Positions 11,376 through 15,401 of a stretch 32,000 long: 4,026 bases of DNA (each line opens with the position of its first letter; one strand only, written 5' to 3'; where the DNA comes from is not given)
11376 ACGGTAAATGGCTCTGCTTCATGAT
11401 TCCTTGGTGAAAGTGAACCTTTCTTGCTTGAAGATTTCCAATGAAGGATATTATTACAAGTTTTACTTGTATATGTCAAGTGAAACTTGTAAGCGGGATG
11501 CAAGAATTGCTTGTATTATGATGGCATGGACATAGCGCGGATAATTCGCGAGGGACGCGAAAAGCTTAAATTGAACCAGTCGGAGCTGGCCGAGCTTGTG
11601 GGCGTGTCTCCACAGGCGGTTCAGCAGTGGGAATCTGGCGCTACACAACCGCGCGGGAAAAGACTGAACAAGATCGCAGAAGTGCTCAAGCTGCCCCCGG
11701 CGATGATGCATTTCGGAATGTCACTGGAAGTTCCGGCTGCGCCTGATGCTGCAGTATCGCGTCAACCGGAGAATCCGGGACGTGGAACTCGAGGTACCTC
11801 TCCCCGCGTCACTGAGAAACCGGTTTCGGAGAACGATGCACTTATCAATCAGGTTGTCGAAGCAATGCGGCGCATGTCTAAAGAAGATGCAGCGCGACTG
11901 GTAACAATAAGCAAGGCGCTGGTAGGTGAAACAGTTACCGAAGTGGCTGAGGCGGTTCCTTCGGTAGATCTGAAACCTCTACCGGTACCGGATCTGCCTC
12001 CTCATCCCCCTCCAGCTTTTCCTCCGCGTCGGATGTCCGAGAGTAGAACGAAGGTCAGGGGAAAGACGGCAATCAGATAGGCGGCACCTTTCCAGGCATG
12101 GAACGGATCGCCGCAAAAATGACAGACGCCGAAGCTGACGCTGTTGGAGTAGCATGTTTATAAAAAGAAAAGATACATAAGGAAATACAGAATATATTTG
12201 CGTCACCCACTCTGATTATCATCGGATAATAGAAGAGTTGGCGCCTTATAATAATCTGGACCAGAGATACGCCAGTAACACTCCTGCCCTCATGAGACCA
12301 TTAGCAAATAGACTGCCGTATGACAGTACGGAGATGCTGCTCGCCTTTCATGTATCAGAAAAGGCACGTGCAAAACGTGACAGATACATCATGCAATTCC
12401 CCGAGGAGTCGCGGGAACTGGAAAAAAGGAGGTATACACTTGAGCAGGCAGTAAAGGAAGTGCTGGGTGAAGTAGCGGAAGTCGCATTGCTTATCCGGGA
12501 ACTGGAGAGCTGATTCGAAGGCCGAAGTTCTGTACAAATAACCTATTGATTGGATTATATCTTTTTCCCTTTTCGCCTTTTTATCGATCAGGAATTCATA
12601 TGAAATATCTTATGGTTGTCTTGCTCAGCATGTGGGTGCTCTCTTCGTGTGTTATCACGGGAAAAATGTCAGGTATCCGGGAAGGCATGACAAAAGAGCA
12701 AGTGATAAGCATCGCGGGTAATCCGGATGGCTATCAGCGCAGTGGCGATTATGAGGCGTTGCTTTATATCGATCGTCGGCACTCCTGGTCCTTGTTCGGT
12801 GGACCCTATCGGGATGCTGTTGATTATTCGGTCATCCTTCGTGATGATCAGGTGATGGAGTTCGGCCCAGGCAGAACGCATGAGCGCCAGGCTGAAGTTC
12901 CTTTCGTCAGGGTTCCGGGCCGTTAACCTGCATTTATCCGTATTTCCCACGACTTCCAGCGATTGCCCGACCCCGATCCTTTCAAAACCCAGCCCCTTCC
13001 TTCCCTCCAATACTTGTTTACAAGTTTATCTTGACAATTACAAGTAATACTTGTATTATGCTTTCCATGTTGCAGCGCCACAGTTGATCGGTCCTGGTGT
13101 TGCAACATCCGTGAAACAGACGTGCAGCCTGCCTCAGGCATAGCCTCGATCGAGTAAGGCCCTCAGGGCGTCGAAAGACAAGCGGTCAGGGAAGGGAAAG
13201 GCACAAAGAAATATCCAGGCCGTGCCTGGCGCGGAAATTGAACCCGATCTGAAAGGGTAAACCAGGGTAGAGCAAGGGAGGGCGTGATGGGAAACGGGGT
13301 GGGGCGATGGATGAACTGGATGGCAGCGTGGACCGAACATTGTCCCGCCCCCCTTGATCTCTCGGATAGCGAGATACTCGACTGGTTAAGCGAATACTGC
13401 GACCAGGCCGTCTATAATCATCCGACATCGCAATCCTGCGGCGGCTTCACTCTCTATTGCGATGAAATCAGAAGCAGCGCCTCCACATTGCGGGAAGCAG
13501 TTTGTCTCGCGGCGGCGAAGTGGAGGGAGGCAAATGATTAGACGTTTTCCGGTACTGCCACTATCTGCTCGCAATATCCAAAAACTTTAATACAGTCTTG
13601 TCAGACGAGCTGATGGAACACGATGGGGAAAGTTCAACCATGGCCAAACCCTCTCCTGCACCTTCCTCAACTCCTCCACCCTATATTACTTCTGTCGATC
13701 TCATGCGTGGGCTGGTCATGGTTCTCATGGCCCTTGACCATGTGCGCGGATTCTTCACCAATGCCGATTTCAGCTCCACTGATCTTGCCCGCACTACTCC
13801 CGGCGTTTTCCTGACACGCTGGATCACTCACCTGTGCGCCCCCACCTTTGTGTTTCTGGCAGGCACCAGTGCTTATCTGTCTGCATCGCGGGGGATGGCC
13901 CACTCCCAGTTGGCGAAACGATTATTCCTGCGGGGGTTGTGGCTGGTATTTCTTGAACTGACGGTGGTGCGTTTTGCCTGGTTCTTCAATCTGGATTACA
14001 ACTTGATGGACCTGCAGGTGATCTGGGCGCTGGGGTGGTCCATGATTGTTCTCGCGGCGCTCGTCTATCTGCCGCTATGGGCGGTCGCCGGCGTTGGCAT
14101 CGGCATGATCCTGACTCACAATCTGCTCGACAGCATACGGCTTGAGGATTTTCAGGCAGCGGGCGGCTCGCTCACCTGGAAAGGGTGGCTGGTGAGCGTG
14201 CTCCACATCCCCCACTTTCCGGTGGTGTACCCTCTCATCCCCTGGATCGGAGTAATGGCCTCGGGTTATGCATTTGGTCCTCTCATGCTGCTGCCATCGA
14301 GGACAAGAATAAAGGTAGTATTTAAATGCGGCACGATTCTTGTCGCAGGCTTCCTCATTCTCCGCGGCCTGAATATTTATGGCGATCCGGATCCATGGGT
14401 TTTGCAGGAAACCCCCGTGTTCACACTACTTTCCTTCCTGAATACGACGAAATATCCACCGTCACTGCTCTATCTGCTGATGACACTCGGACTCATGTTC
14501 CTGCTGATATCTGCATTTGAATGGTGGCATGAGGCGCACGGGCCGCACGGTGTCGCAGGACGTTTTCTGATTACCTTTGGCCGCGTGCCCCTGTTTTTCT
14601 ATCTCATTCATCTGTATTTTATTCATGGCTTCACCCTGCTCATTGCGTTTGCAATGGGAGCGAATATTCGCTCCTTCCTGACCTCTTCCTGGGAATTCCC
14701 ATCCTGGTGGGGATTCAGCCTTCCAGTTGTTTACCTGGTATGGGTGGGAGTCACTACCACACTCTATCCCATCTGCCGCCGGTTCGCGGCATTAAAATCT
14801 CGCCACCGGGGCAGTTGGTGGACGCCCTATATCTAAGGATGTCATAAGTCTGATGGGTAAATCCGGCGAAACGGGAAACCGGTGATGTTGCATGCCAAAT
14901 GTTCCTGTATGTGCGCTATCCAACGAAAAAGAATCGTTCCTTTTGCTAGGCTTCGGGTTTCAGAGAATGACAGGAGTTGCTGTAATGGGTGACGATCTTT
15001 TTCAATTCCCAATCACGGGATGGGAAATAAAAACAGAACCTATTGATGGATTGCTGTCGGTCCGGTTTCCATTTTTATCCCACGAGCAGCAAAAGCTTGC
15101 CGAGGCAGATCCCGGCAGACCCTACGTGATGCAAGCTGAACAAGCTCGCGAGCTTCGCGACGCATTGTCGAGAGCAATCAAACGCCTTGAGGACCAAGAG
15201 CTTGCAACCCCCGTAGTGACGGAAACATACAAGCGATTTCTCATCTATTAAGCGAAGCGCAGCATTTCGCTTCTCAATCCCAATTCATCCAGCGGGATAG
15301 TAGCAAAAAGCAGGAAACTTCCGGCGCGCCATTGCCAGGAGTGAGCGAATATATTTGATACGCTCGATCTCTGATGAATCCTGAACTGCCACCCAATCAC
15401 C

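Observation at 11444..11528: Lambda-OR-like tripartite operator with back-to-back promoters in front of the XRE repressor gene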

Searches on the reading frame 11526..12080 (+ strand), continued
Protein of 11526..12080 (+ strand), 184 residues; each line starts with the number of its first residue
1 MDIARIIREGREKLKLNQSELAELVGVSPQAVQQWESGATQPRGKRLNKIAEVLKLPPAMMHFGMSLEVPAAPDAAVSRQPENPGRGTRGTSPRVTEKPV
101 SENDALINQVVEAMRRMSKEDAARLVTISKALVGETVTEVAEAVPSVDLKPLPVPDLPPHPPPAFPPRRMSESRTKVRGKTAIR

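Call 45: predict_structure(alignment_id=A3)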
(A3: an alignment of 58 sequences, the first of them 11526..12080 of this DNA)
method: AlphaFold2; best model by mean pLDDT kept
length: 184 residues; sequences in the alignment: 58
mean_pLDDT: 71.9   pTM: 0.35
mean pLDDT of the five models: 71.9, 69.7, 69.6, 68.6, 68.3
residues with pLDDT >= 90: 64; 70-90: 44; 50-70: 33; < 50: 43
segments of 3 or more residues with pLDDT < 50: 65-72, 74-92, 94-96, 136-147
pLDDT, mean of each block of 10 residues (from residue 1): 89 93 94 93 89 82 51 39 38 47 85 91 91 58 49 74 79 58 55
secondary structure, 60 per line:
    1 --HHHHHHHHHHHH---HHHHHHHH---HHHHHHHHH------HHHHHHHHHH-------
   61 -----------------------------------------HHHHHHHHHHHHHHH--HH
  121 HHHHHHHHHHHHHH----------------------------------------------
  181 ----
elements in order: H3-14 H18-25 H29-37 H44-53 H102-116 H119-134
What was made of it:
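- On Lambdoid phage immunity region (cI-OR-PR/PRM plus OL-PL): The model shows only a two-helix hairpin and disordered segments after the HTH (call 45).
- The model shows a confident helical hairpin at aa 102-134 (call 45).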

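Call 46: search_protein_families(library=ncbifam, proteins=[window:11526-12080:+, L005:3843-4061:-, L005:4845-5855:-, L005:4178-4855:-], max_evalue=0.1)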
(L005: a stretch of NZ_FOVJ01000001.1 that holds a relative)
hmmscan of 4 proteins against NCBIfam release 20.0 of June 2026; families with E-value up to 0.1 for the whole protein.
window:11526-12080:+ (184 aa): 22 families
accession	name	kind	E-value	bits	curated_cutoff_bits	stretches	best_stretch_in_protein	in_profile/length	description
NF007257.0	PRK09706.1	subfamily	4.1e-15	55.8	101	1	4-74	7-77/135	transcriptional repressor DicA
NF041951.1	phage_RstR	subfamily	1.4e-10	41.4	80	1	1-56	1-56/108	RstR family transcriptional repressor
TIGR03070.1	couple_hipB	subfamily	2.5e-10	40.1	71.65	1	2-54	2-54/58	type II toxin-antitoxin system Y4mF family antitoxin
TIGR03830.1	CxxCG_CxxCG_HTH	subfamily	1.6e-08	34.4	61.8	1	6-43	69-106/127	type II TA system antitoxin MqsA family protein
NF047542.1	telomere_Tap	equivalog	1.4e-06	27.4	600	1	11-126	26-141/695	telomere-associated protein Tap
TIGR00270.2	TIGR00270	equivalog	4.2e-06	26.7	110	1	3-55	76-128/159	multiprotein bridging factor aMBF1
NF040522.1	VC1465_fam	subfamily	2.5e-05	24.3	70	1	7-41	1-35/111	VC1465 family Xer recombination activation factor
NF052239.1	antitox_spr1629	equivalog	9.7e-05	21.6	335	1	11-55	11-55/377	spr1629 family repressor/antitoxin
NF041265.1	NadS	equivalog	0.00015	22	60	1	8-59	36-86/94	NadS family protein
NF047948.1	male_kill_WMK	equivalog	0.00022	20.8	300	1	4-55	7-215/300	WO male-killing family protein Wmk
NF053720.1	NsdA_fam_reg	subfamily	0.00048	19.8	75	1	19-84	28-94/432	NsdA family TPR-like regulatory protein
NF003162.0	PRK04140.1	equivalog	0.0013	17.9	263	1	6-56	130-180/317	transcriptional regulator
NF007481.0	PRK10072.1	equivalog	0.0045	17.4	110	1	11-47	42-78/96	HTH-type transcriptional regulator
NF048000.1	ECH1013_TF_S24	equivalog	0.03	14.2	300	1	6-59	6-60/204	ECH_1013 family putative transcriptional regulator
NF046037.1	carphisopro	domain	0.031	14.5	38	1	19-51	12-43/54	carph-isopro domain-containing protein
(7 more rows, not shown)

L005:3843-4061:- (72 aa): 0 families

L005:4845-5855:- (336 aa): 0 families

L005:4178-4855:- (225 aa): 0 families

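Call 47: search_protein_families(library=padloc, proteins=[window:11526-12080:+, L005:3843-4061:-, L005:4845-5855:-, L005:4178-4855:-], max_evalue=0.1)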
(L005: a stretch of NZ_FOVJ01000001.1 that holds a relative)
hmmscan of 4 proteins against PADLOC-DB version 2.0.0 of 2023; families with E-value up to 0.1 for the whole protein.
window:11526-12080:+ (184 aa): 19 families
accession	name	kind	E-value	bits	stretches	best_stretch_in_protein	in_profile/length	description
PDLC03952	RmrA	-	1.7e-11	41.6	1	6-59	26-79/395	-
PDLC02926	HTH_VI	-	2.4e-10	38.5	1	3-63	2-62/92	-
PDLC03949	RmrA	-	2.1e-09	34.8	1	9-61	9-61/363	-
PDLC03947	RmrA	-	2.2e-09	34.6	1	6-59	15-68/383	-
PDLC03955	RmrA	-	4.2e-09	34.1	1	11-156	29-167/371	-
PDLC03951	RmrA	-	2.8e-07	27.9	1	10-60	16-66/400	-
PDLC03944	RmrA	-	1.8e-06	25.3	1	7-58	11-62/384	-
PDLC03946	RmrA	-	2.6e-06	24.4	1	9-60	9-60/357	-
PDLC03948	RmrA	-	5.2e-06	23.6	1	8-59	14-65/397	-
PDLC04142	capH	-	9.3e-06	24.7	1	6-82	10-71/103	capH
PDLC03956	RmrA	-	1.2e-05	22.6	1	16-59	23-66/399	-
PDLC03954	RmrA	-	1.3e-05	22.3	1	9-64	17-72/380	-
PDLC03943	RmrA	-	0.00017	18.8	1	15-62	15-62/370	-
PDLC03945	RmrA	-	0.00029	18.1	1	11-55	11-55/394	-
PDLC03953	RmrA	-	0.00069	16.9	1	7-61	10-64/373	-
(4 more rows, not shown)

L005:3843-4061:- (72 aa): 0 families

L005:4845-5855:- (336 aa): 0 families

L005:4178-4855:- (225 aa): 0 families

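Call 52: search_dna_similar(query=window:11526-12080:+, collection=plasmids, mode=protein, max_rows=15, max_evalue=0.000001)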
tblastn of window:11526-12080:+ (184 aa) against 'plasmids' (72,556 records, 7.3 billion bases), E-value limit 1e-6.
Records with a match: 7; places in all: 7; records where one place covers at least 80% of the query: 0.
Best place of each record, by identity: <60% 7.
By first word of the organism name: Escherichia 7.
By predicted mobility (MOB-suite, as given by PLSDB): non-mobilizable 7.
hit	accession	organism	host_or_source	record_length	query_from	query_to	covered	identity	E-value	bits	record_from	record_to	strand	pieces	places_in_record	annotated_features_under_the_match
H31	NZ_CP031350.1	Escherichia coli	Cattle,whole organism,feces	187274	11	120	60%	32.7%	9e-7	55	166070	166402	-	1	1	helix-turn-helix domain-containing protein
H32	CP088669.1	Escherichia coli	Homo sapiens,blood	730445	11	120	60%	32.7%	9e-7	55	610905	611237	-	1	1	helix-turn-helix domain-containing protein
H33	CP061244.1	Escherichia coli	Homo sapiens,cell culture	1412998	7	73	36%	41.8%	1e-7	58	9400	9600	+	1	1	helix-turn-helix domain-containing protein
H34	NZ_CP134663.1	Escherichia coli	Larus michahellis,bacteria,cloaca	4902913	7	73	36%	41.8%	1e-7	58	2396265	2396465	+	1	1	none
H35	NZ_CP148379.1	Escherichia coli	Homo sapiens,single cell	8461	7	73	36%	40.3%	1e-7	58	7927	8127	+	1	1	helix-turn-helix domain-containing protein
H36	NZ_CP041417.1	Escherichia coli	goat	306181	7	73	36%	40.3%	1e-7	58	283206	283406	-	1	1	helix-turn-helix domain-containing protein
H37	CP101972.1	Escherichia coli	Microbe organism,goat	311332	7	73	36%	40.3%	1e-7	58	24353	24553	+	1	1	helix-turn-helix domain-containing protein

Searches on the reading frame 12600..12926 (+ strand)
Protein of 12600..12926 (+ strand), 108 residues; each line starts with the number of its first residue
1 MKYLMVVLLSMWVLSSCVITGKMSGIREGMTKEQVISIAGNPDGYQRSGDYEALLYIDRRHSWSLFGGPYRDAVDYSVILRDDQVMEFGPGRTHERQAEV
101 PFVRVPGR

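Call 9: search_protein_families(library=pfam, proteins=[window:12600-12926:+], max_evalue=0.1)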
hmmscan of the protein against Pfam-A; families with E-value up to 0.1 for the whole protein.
window:12600-12926:+ (108 aa): 1 family
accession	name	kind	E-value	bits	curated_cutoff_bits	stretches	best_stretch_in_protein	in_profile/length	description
PF04355.18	BamE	-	0.0019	18.4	23.2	1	24-43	10-29/71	Outer membrane protein assembly factor BamE domain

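Call 10: search_protein_families(library=phrogs, proteins=[window:12600-12926:+], max_evalue=0.1)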
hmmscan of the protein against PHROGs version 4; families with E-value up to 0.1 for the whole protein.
window:12600-12926:+ (108 aa): 2 families
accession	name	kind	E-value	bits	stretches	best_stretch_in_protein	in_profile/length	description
phrog_3135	-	unknown function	0.0014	19.9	1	8-57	9-71/114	-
phrog_18614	-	unknown function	0.058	14.4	1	27-59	41-73/129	-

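Call 46: search_protein_families(library=ncbifam, proteins=[window:12600-12926:+], max_evalue=0.1)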
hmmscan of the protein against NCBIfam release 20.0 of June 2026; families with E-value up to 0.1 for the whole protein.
window:12600-12926:+ (108 aa): 1 family
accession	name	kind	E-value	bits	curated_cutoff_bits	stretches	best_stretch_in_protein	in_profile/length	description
NF008423.0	PRK11251.1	equivalog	0.024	14.5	65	1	25-44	38-57/112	osmotically-inducible lipoprotein OsmE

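Call 47: search_protein_families(library=padloc, proteins=[window:12600-12926:+], max_evalue=0.1)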
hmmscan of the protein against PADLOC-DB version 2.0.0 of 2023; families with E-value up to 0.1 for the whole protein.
window:12600-12926:+ (108 aa): 0 families

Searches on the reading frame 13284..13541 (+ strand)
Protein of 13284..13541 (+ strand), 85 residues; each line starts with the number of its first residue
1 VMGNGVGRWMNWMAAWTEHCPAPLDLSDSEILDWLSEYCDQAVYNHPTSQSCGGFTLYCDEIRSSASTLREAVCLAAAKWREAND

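Call 9: search_protein_families(library=pfam, proteins=[window:13284-13541:+], max_evalue=0.1)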
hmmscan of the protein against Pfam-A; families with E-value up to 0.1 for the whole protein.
window:13284-13541:+ (85 aa): 1 family
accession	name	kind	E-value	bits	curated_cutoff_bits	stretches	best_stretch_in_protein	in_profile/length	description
PF06702.18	Fam20C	-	0.096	12.8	26.8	0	23-67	89-133/218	Golgi casein kinase, C-terminal, Fam20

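Call 10: search_protein_families(library=phrogs, proteins=[window:13284-13541:+], max_evalue=0.1)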
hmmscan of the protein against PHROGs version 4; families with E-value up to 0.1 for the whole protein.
window:13284-13541:+ (85 aa): 1 family
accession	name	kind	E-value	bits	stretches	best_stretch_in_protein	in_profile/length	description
phrog_4127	-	unknown function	0.086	14.3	1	37-65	35-63/99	-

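Call 46: search_protein_families(library=ncbifam, proteins=[window:13287-13541:+], max_evalue=0.1)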
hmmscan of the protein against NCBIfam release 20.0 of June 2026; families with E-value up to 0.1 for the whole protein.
window:13287-13541:+ (84 aa): 0 families

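Call 47: search_protein_families(library=padloc, proteins=[window:13287-13541:+], max_evalue=0.1)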
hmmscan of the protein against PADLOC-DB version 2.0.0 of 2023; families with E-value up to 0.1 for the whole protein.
window:13287-13541:+ (84 aa): 0 families

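Call 50: search_dna_similar(query=window:13287-13541:+, collection=phages, mode=protein, max_rows=15, max_evalue=0.01)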
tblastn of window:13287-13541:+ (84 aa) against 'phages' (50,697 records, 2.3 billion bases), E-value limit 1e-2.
No match.

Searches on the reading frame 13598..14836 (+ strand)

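Call 9: search_protein_families(library=pfam, proteins=[window:13598-14836:+], max_evalue=0.1)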
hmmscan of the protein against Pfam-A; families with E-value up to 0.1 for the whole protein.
window:13598-14836:+ (412 aa): 2 families
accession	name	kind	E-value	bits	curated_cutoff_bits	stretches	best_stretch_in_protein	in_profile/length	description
PF07786.18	HGSNAT_cat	-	8.7e-14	52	22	1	31-240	3-194/222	Heparan-alpha-glucosaminide N-acetyltransferase, catalytic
PF01757.29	Acyl_transf_3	-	0.00042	19.9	31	1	31-383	2-322/326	Acyltransferase domain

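Call 10: search_protein_families(library=phrogs, proteins=[window:13598-14836:+], max_evalue=0.1)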
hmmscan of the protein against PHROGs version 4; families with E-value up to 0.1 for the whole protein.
window:13598-14836:+ (412 aa): 0 families

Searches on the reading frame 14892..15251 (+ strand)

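Call 48: search_protein_families(library=pfam, proteins=[window:14892-15251:+], max_evalue=0.00001)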
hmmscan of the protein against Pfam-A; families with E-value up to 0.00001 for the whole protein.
window:14892-15251:+ (119 aa): 1 family
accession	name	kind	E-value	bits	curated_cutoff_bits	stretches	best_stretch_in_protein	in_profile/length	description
PF13991.11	BssS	-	1.7e-31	108.6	27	1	39-110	1-72/72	BssS protein family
